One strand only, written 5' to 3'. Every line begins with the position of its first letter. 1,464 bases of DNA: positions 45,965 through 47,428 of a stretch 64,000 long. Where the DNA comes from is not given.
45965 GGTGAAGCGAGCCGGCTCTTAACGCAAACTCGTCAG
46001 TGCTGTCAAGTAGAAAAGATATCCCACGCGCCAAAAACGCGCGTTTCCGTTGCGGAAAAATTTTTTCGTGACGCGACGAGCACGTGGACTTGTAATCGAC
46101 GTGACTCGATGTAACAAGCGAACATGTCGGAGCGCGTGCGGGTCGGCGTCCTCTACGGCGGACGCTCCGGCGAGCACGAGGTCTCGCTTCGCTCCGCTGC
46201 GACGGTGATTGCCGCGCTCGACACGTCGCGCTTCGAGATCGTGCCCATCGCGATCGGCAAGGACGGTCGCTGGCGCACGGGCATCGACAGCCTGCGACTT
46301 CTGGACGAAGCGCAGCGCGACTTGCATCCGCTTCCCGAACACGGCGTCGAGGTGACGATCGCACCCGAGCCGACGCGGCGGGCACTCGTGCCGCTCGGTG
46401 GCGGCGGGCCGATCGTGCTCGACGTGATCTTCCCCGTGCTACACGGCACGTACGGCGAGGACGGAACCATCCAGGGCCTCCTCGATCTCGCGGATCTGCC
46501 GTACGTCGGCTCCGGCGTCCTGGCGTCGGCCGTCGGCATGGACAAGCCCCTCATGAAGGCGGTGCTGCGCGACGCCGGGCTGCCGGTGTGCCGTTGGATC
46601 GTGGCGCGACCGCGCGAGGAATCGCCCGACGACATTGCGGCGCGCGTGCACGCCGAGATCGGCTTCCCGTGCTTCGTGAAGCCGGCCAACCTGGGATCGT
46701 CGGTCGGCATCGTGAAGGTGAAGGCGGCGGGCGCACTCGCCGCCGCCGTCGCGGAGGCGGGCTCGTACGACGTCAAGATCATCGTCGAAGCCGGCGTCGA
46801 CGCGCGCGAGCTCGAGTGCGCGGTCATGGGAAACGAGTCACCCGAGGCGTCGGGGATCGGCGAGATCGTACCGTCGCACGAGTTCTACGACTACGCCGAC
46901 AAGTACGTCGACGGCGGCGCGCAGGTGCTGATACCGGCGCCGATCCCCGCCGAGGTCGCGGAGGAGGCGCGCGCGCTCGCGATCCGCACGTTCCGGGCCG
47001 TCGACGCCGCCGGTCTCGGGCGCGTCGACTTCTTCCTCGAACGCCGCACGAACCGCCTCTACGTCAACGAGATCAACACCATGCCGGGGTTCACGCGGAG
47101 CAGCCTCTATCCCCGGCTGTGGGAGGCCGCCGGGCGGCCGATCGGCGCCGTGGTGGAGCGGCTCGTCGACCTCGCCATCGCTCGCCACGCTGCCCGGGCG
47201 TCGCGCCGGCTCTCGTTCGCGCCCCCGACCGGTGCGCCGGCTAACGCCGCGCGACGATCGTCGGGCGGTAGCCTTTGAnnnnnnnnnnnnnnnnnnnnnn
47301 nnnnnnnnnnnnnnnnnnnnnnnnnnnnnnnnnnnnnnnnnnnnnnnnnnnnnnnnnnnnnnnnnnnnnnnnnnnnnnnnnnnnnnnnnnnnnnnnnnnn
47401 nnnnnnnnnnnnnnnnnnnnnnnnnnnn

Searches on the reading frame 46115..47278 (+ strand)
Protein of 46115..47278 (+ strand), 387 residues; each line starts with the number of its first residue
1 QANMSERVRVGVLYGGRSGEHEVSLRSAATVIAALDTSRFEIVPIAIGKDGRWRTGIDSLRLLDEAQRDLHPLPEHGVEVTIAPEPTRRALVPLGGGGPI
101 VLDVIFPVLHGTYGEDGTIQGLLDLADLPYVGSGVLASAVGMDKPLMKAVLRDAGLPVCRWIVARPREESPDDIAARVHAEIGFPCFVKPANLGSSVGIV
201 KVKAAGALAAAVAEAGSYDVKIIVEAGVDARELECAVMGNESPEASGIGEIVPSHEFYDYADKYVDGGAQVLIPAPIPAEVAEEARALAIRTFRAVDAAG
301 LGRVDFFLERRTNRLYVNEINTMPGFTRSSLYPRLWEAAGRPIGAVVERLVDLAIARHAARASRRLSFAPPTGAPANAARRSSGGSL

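Call 51: search_protein_families(library=pfam, proteins=[window:46115-47278:+], max_evalue=0.00001)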
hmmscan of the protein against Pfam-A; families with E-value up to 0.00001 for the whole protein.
window:46115-47278:+ (387 aa): 4 families
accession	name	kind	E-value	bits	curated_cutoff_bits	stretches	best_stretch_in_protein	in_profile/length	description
PF07478.18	Dala_Dala_lig_C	-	6.4e-67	225.4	24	1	151-351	2-203/204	D-ala D-ala ligase C-terminus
PF01820.27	Dala_Dala_lig_N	-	1.2e-32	113.4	34.6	1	9-133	1-121/121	D-ala D-ala ligase N-terminus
PF02222.28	ATP-grasp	-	1.9e-10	41.1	27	1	151-321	3-160/179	ATP-grasp domain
PF02786.22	CPSase_L_D2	-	2.5e-06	27.6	19.8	1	143-322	1-178/211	Carbamoyl-phosphate synthase L chain, ATP binding domain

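Call 57: list_cluster_members(proteins=[window:46124-47275:+, window:9325-10497:+, window:20054-21025:-, window:41730-42662:+, window:21629-23116:+, window:28100-30181:+, window:3166-5247:-, window:27157-28056:+, window:23189-23740:+])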
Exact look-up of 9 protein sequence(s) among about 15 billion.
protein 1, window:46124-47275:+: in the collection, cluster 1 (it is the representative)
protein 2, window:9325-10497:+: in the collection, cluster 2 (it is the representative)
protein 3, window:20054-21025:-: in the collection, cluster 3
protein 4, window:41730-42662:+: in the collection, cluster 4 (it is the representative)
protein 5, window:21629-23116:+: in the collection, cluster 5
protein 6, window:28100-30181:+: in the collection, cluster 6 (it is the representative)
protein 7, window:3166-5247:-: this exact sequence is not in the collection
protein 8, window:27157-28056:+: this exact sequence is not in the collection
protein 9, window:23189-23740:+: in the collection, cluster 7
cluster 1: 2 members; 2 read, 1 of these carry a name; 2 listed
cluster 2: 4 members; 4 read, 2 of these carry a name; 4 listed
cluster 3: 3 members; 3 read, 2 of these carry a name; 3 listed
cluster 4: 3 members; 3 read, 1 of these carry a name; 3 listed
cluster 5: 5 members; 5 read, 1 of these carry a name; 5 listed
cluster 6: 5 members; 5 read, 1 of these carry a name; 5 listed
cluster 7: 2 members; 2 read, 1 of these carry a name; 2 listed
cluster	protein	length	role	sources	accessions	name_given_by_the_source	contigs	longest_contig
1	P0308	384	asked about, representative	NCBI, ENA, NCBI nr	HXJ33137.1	MAG TPA: D-alanine--D-alanine ligase family protein [Candidatus Eisenbacteria bacterium] | D-alanine--D-alanine ligase family protein [Candidatus Eisenbacteria bacterium]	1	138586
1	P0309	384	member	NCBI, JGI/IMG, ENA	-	-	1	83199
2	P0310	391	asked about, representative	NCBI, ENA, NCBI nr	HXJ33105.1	MAG TPA: thiolase family protein [Candidatus Eisenbacteria bacterium] | thiolase family protein [Candidatus Eisenbacteria bacterium]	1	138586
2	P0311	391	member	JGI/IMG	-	acetyl-CoA acetyltransferase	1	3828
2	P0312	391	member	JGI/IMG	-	-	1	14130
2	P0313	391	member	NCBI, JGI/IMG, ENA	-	-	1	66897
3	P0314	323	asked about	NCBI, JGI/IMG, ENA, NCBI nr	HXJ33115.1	MAG TPA: aldo/keto reductase [Candidatus Eisenbacteria bacterium] | aldo/keto reductase [Candidatus Eisenbacteria bacterium]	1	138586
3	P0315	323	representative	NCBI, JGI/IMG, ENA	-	-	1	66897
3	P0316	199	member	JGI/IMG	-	aryl-alcohol dehydrogenase-like predicted oxidoreductase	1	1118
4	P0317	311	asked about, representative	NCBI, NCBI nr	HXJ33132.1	MAG TPA: DUF5996 family protein [Candidatus Eisenbacteria bacterium] | DUF5996 family protein [Candidatus Eisenbacteria bacterium]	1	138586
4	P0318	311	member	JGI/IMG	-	-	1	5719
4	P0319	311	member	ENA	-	-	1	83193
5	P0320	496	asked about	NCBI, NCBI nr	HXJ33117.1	MAG TPA: hypothetical protein VMS22_03685 [Candidatus Eisenbacteria bacterium] | hypothetical protein [Candidatus Eisenbacteria bacterium]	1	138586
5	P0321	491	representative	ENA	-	-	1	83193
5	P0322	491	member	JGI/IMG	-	-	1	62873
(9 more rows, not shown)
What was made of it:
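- Organism label: call 57.
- Tried and rejected: The label came instead from exact protein look-ups (call 57).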
